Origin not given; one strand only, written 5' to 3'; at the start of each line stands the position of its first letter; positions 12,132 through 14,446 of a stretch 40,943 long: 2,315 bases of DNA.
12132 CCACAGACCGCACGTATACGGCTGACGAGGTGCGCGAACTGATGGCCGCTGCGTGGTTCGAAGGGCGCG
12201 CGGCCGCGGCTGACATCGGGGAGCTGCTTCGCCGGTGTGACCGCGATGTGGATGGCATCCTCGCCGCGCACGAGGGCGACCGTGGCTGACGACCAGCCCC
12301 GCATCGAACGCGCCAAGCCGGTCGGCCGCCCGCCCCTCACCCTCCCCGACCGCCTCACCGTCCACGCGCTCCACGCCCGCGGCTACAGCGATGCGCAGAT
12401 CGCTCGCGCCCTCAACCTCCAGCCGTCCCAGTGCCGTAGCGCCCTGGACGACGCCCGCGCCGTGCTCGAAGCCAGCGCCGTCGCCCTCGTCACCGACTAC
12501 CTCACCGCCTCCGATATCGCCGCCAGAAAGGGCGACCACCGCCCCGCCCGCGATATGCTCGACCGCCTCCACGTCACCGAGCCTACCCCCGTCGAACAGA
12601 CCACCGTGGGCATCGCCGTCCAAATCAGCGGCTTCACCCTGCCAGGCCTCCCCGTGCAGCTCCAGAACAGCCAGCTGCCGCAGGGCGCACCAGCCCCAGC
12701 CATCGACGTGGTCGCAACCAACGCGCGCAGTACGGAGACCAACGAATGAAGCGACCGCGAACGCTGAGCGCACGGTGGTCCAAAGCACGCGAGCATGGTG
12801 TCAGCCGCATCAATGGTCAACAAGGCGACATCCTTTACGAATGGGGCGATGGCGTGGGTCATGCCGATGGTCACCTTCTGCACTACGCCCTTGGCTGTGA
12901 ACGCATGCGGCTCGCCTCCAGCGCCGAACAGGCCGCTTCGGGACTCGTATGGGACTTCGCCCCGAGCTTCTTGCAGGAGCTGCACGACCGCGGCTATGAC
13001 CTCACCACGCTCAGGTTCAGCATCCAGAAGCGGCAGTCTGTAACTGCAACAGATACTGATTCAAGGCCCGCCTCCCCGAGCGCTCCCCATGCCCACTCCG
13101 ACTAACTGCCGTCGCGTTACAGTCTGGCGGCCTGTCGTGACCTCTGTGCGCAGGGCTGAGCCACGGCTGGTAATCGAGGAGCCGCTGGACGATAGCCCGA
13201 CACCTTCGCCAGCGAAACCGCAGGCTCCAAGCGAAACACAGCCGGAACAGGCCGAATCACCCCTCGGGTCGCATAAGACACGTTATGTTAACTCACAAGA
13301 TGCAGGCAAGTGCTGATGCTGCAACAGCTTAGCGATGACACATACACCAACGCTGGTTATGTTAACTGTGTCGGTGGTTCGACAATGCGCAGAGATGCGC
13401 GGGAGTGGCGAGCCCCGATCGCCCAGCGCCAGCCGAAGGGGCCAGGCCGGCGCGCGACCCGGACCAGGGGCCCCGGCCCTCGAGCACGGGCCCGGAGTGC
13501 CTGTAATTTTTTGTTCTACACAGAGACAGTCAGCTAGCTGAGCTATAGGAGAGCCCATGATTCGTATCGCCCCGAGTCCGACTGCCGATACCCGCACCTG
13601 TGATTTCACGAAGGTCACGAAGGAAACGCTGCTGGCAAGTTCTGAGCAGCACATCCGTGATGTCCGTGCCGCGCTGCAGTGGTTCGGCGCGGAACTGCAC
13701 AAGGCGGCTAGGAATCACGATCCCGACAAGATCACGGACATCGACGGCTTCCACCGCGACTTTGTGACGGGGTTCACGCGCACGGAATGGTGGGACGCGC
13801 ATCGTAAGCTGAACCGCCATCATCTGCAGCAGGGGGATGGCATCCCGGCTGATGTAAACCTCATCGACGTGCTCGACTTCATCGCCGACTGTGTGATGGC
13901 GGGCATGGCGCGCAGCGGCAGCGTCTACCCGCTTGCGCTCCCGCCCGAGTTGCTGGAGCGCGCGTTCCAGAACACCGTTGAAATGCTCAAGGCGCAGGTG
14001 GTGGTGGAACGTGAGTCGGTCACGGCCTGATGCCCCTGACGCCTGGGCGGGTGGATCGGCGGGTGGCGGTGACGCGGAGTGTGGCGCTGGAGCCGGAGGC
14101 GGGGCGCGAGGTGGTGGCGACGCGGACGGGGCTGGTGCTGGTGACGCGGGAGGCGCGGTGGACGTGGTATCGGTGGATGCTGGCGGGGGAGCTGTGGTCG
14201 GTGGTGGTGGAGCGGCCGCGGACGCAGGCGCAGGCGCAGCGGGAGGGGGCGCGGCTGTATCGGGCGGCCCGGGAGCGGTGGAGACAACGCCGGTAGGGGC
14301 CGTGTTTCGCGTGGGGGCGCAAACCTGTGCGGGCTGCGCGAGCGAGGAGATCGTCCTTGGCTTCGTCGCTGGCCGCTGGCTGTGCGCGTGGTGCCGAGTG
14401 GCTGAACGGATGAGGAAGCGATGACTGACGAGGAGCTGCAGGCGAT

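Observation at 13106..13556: Promoter plus terminator with no ORF between them in a low-GC island upstream of the TerL gene block: possible sRNA or a lambda PR'-tR'-like switch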

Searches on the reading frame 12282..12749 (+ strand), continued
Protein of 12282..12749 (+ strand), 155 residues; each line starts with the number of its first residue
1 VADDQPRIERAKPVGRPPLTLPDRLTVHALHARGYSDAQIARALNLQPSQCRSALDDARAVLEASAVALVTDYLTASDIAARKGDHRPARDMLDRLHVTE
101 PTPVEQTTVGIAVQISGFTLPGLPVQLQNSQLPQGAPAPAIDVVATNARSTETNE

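Call 99: search_protein_representatives(alignment_id=A4)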
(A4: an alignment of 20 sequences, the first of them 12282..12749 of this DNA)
Query: 20 sequences, 156 profile positions. Proteins with E-value up to 0.001 (for the whole library): 289; up to 1e-10: 49; up to 1e-30: 5. The best 150 are listed.
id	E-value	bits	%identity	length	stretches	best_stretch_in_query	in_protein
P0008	2.9e-74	264.1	-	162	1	2-155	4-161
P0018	7.1e-57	207.6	-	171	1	14-155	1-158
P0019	2.4e-56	205.9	-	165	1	14-153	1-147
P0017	1.2e-52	193.8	-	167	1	14-152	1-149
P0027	4.2e-39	149.9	-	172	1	14-126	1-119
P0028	3.4e-27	111.2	-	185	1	17-140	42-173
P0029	6.5e-23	97.3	-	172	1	18-131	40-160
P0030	2.2e-20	89.1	-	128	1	17-129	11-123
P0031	3.0e-19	85.4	-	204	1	3-141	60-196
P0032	5.9e-19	84.4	-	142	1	22-129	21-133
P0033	1.9e-18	82.7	-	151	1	15-137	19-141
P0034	1.5e-17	79.8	-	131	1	22-143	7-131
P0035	3.4e-17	78.7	-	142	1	23-132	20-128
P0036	1.0e-16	77.1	-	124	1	23-129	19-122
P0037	1.1e-16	77.0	-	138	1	13-130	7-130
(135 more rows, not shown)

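Call 101: search_protein_families(library=pfam, alignment_id=A6, max_evalue=0.001)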
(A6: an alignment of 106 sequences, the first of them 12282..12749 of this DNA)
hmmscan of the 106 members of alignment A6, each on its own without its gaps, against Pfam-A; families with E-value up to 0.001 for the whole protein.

A. member 1, window:12282-12749:+ (155 aa): 2 families
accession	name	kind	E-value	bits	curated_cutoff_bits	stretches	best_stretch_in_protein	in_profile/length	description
PF13936.12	HTH_38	-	7.7e-05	22.8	27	1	19-49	5-35/44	Helix-turn-helix domain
PF13384.12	HTH_23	-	0.00058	20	24.6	0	23-55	6-38/50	Homeodomain-like domain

B. families by the number of members that match (of 106 scanned): 23 families
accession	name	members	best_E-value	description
PF13936.12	HTH_38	54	1.7e-09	Helix-turn-helix domain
PF13384.12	HTH_23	41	6.5e-08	Homeodomain-like domain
PF13518.12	HTH_28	10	1.2e-05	Helix-turn-helix domain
PF13551.12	HTH_29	9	2.1e-05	Winged helix-turn helix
PF11427.14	HTH_Tnp_Tc3_1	6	8.9e-06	Tc3 transposase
PF08281.18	Sigma70_r4_2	6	0.00035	Sigma-70, region 4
PF01381.28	HTH_3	5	1.7e-06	Helix-turn-helix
PF02796.21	HTH_7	5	5e-05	Helix-turn-helix domain of resolvase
PF12802.13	MarR_2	4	1.1e-05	MarR family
PF18932.5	DUF5681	3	5.1e-08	Family of unknown function (DUF5681)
PF13412.12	HTH_24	3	7.8e-06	Winged helix-turn-helix DNA-binding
PF13542.12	HTH_Tnp_ISL3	2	0.00015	Helix-turn-helix domain of transposase family ISL3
PF04545.22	Sigma70_r4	2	0.00035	Sigma-70, region 4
PF13560.12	HTH_31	2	0.0006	Helix-turn-helix domain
PF13565.12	HTH_32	2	0.00068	Homeodomain-like domain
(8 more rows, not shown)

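Call 102: search_protein_families(library=phrogs, alignment_id=A6, max_evalue=0.001)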
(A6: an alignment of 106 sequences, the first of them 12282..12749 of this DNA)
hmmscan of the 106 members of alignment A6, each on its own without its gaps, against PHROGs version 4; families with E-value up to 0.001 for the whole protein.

A. member 1, window:12282-12749:+ (155 aa): 0 families

B. families by the number of members that match (of 106 scanned): 44 families (the first 25 are shown)
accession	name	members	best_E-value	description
phrog_664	-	26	6.2e-08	DNA binding protein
phrog_5536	-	13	8.6e-07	-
phrog_323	-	9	3.9e-05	transcriptional regulator, D5-like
phrog_6831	-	6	3.3e-07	transcriptional regulator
phrog_1373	-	6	2.2e-05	transcriptional regulator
phrog_1157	-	6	2.7e-05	transposase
phrog_4646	-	4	3.4e-05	transposase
phrog_3855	-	4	0.0001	HTH DNA binding protein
phrog_517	-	3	5.1e-07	HTH DNA binding protein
phrog_7061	-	3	2.2e-05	HTH DNA binding protein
phrog_2339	-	3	2.7e-05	HTH DNA binding protein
phrog_645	-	3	9.9e-05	Rnase E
phrog_6223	-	2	5.3e-06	transcriptional repressor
phrog_8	-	2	1e-05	transcriptional regulator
phrog_125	-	2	1.6e-05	DNA invertase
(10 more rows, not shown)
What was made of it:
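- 1 of 106 family members hits a TerS PHROG and 3 hit DUF5681 (calls 101, 102).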

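Call 110: find_encoding_contigs(protein=P0019, flank=6000, max_places=2)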
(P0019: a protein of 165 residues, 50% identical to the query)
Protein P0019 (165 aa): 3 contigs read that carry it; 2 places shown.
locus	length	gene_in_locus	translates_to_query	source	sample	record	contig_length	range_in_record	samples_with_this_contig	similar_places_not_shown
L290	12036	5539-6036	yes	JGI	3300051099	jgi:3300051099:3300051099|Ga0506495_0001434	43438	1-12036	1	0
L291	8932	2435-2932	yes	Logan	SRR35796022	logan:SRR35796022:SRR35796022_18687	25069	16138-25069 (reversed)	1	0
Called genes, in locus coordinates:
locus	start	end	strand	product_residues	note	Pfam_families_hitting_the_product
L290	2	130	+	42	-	?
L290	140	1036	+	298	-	-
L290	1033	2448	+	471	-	PF00772:DnaB, PF13481:AAA_25, PF03796:DnaB_C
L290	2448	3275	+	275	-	-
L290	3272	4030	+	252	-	-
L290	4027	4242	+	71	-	-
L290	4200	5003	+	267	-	-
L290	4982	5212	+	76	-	-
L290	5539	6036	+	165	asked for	-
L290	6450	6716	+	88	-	-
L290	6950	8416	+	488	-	-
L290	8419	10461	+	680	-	-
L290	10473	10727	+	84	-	-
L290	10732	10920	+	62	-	-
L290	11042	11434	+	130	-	-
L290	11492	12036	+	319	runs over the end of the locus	-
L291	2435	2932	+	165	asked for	-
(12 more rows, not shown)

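Call 111: find_encoding_contigs(protein=P0030, flank=5000, max_places=2)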
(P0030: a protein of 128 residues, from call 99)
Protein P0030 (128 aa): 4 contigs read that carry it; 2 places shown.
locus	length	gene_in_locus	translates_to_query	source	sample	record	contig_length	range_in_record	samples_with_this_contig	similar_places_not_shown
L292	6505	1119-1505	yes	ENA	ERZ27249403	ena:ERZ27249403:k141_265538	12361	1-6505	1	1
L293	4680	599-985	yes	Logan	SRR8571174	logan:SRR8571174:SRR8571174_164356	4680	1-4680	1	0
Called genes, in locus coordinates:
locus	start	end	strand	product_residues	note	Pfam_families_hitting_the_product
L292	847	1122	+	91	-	-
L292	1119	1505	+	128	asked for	-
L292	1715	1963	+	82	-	-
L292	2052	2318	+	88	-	PF23907:DUF7249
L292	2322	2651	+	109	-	-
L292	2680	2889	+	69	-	PF13560:HTH_31, PF01381:HTH_3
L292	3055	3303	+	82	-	-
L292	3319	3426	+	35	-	-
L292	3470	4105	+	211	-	PF07589:PEP_exosort_dom (weak)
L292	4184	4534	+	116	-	-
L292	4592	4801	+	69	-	-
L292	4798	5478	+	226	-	PF24703:DUF7666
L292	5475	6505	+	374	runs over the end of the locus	PF03837:RecT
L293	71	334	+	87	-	-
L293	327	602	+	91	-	-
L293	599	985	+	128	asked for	-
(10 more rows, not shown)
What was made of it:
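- A distant family member, P0030, lies upstream of RecT-type early genes, far from any TerL (call 111).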

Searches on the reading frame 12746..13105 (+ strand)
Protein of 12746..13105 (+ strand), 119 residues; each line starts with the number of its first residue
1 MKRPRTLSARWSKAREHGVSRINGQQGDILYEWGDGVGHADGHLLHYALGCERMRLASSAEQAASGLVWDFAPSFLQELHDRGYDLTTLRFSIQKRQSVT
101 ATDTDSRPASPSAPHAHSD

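Call 10: search_protein_families(library=pfam, proteins=[window:12746-13105:+], max_evalue=0.01)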
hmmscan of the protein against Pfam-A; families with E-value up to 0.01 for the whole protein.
window:12746-13105:+ (119 aa): 0 families

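Call 11: search_protein_families(library=phrogs, proteins=[window:12746-13105:+], max_evalue=0.01)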
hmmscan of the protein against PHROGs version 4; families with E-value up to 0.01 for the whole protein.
window:12746-13105:+ (119 aa): 0 families

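Call 16: find_related_loci(query=window:12746-13105:+, collection=viral_contigs, flank=6000)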
Query window:12746-13105:+ (119 aa) in viral_contigs; peptide patterns used: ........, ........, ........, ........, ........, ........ (x = any residue, [..] = any of these).
25 stretches matched a pattern, but none encodes a relative of the query by tblastn (E <= 1e-3).

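Call 69: search_protein_families(library=ncbifam, proteins=[window:12746-13105:+], max_evalue=0.01)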
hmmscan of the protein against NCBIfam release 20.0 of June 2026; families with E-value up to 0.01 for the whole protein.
window:12746-13105:+ (119 aa): 0 families

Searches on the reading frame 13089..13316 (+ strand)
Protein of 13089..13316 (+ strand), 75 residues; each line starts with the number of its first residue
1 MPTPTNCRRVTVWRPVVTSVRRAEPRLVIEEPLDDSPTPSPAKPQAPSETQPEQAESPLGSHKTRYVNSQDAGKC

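Call 10: search_protein_families(library=pfam, proteins=[window:13089-13316:+], max_evalue=0.01)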
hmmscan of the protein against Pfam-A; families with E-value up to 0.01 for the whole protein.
window:13089-13316:+ (75 aa): 0 families

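Call 11: search_protein_families(library=phrogs, proteins=[window:13089-13316:+], max_evalue=0.01)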
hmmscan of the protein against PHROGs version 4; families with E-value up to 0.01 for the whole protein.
window:13089-13316:+ (75 aa): 0 families

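Call 73: find_homologous_proteins(query=window:13089-13316:+, max_evalue=0.01)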
Query window:13089-13316:+ (75 aa): 3 proteins with E <= 0.01 among 4 candidates.
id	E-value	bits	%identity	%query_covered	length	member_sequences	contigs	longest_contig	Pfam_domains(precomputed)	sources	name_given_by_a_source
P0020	1.6e-14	72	65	81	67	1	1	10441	-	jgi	jgi:hypothetical protein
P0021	2.6e-4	39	43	100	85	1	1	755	-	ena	-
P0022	4.1e-4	39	65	49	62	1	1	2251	-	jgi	jgi:hypothetical protein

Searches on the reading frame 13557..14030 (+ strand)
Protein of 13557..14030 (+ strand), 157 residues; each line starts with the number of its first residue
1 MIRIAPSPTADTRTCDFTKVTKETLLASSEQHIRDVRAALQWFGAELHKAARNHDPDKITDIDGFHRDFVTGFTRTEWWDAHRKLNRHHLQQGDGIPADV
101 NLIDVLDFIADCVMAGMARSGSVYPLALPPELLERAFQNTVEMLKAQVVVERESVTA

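Call 10: search_protein_families(library=pfam, proteins=[window:13557-14030:+], max_evalue=0.01)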
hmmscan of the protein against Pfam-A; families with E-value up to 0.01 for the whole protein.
window:13557-14030:+ (157 aa): 1 family
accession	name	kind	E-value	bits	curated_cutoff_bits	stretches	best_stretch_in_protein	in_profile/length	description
PF18907.5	DUF5662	-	0.00023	21.2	27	0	32-120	12-120/156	Family of unknown function (DUF5662)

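Call 11: search_protein_families(library=phrogs, proteins=[window:13557-14030:+], max_evalue=0.01)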
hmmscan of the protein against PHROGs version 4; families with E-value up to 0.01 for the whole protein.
window:13557-14030:+ (157 aa): 0 families

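Call 13: find_related_loci(query=window:13557-14030:+, collection=viral_contigs, flank=6000)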
Query window:13557-14030:+ (157 aa) in viral_contigs; peptide patterns used: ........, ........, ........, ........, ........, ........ (x = any residue, [..] = any of these).
32 stretches matched a pattern; 31 encode a relative of the query (tblastn E <= 1e-3); 31 distinct loci.
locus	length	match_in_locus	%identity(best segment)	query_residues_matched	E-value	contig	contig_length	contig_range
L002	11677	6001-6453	77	1-151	1e-79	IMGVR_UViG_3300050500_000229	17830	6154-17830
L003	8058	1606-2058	77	1-151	1e-79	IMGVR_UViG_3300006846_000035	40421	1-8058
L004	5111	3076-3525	79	1-150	1e-79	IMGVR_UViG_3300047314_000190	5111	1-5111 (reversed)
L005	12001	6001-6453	79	1-151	1e-78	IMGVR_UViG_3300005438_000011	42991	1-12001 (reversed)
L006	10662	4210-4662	79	1-151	5e-78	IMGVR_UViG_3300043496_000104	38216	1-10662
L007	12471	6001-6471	74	1-157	4e-77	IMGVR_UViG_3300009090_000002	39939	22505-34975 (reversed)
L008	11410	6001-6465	74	1-155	3e-77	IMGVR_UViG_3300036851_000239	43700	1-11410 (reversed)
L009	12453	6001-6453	75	1-151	3e-77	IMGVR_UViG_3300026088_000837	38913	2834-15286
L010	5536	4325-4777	75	1-151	9e-77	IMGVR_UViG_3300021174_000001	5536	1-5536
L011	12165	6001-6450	78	1-150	1e-75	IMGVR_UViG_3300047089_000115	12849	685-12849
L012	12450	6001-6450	78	1-150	1e-75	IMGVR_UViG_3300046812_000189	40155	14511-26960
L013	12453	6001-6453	75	1-151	1e-75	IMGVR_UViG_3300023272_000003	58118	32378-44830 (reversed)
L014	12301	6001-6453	72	1-151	3e-75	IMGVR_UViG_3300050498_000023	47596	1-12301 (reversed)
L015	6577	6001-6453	72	1-151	3e-75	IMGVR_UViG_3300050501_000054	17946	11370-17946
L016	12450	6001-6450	77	1-150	1e-74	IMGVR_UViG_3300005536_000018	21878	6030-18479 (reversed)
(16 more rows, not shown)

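Call 69: search_protein_families(library=ncbifam, proteins=[window:13557-14030:+], max_evalue=0.01)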
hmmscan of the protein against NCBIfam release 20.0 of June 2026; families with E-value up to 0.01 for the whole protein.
window:13557-14030:+ (157 aa): 0 families

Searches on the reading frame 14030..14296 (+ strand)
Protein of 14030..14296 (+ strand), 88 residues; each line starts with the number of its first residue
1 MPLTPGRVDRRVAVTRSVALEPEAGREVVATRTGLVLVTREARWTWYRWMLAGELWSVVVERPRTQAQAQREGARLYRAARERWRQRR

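Call 10: search_protein_families(library=pfam, proteins=[window:14030-14296:+], max_evalue=0.01)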
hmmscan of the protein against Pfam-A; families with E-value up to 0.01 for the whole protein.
window:14030-14296:+ (88 aa): 0 families

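Call 11: search_protein_families(library=phrogs, proteins=[window:14030-14296:+], max_evalue=0.01)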
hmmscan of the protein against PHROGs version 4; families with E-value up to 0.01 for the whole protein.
window:14030-14296:+ (88 aa): 0 families

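Call 69: search_protein_families(library=ncbifam, proteins=[window:14030-14296:+], max_evalue=0.01)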
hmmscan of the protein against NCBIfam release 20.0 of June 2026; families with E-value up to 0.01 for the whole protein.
window:14030-14296:+ (88 aa): 0 families

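Call 92: find_homologous_proteins(query=window:14030-14296:+, max_evalue=0.001)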
Query window:14030-14296:+ (88 aa): 4 proteins with E <= 0.001 among 18 candidates.
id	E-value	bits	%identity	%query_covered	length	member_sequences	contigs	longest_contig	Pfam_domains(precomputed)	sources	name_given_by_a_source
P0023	9.9e-45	168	96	88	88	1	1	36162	-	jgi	jgi:hypothetical protein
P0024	1.1e-44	168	95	100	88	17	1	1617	-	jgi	jgi:hypothetical protein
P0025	2.1e-39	151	85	100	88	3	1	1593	-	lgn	-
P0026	3.1e-32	128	76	100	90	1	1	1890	-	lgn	-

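Call 122: predict_structure(alignment_id=A7)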
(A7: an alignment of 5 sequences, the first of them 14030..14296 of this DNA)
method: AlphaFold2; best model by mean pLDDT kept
length: 88 residues; sequences in the alignment: 5
mean_pLDDT: 62.3   pTM: 0.54
mean pLDDT of the five models: 62.3, 59.4, 56.1, 56.0, 51.6
residues with pLDDT >= 90: 0; 70-90: 30; 50-70: 39; < 50: 19
segments of 3 or more residues with pLDDT < 50: 1-19
pLDDT, mean of each block of 10 residues (from residue 1): 40 41 61 61 67 67 72 78 76
secondary structure, 60 per line:
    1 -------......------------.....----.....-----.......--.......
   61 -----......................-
elements in order: E8-13 E26-30 E35-39 E45-51 E54-60 H66-87

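Call 124: fold_search(model_id=the predicted structure, library=pdb)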
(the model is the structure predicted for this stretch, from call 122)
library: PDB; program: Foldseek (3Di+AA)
matches with E <= 10: 345; with E <= 0.001: 0
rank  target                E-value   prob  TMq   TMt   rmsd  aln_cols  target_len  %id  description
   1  6ylg_H                5.6e-01  0.13  0.22  0.11  11.2        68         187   19  Rix1-Rea1 pre-60S particle - 60S core, body 1 (rigid body refinement) (released 2020-07-29)
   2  4bq8_C                1.4e+00  0.30  0.37  0.21   9.5        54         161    9  Crystal structure of the RGMB-NEO1 complex form 3 (released 2013-06-12)
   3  5fef                  1.4e+00  0.28  0.40  0.29   3.9        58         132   17  Crystal structure of the allergen profilin (Zea m 12) (released 2016-09-14)
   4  6skf_BG               1.4e+00  0.08  0.23  0.12  11.6        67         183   15  Cryo-EM Structure of T. kodakarensis 70S ribosome (released 2020-07-29)
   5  7sko_B                1.5e+00  0.16  0.30  0.36   3.7        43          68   21  De novo synthetic protein DIG8-CC (orthogonal space group) (released 2022-10-12)
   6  7kyw                  1.7e+00  0.16  0.33  0.24   5.2        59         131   15  Crystal structure of timothy grass allergen Phl p 12.0101 reveals an unusual profilin dimer (released 2021-03-31)
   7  6sy0_A                2.2e+00  0.25  0.40  0.28   4.5        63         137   13  Structure of the Plasmodium falciparum SIP2 DNA-binding AP2 tandem repeat in complex with two SPE2 half-sites (released 2020-10-07)
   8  5an9_B                2.2e+00  0.07  0.23  0.12  11.3        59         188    8  Mechanism of eIF6 release from the nascent 60S ribosomal subunit (released 2015-10-21)
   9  9hqv_Yn               2.3e+00  0.08  0.31  0.16   9.7       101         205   13  Cryo-EM structure of the small subunit of the mitochondrial ribosome from Toxoplasma gondii (released 2025-06-11)
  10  4esp                  2.5e+00  0.21  0.42  0.31   3.3        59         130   14  Crystal Structure of Peanut Allergen Ara h 5 (released 2013-03-06)
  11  7sbd_C                2.6e+00  0.16  0.39  0.28   4.0        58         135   16  Murine Fab/IgE in complex with profilin from Hevea brasieliensis (Hev b 8) (released 2022-08-10)
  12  5ldd_A                2.6e+00  0.14  0.31  0.20   2.7        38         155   10  Crystal structure of the heterodimeric GEF Mon1-Ccz1 in complex with Ypt7 (released 2017-01-18)
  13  5f4h_C                2.6e+00  0.12  0.31  0.08   5.0        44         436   16  Archael RuvB-like Holiday junction helicase (released 2016-12-21)
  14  7skn_A                2.6e+00  0.11  0.29  0.34   3.3        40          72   22  De novo synthetic protein DIG8-CC (tetragonal space group) (released 2022-10-12)
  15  9van_D                2.8e+00  0.16  0.37  0.10   7.2        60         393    8  Cryo-EM structure of human full length KICSTOR complex (state 2) (released 2025-11-12)
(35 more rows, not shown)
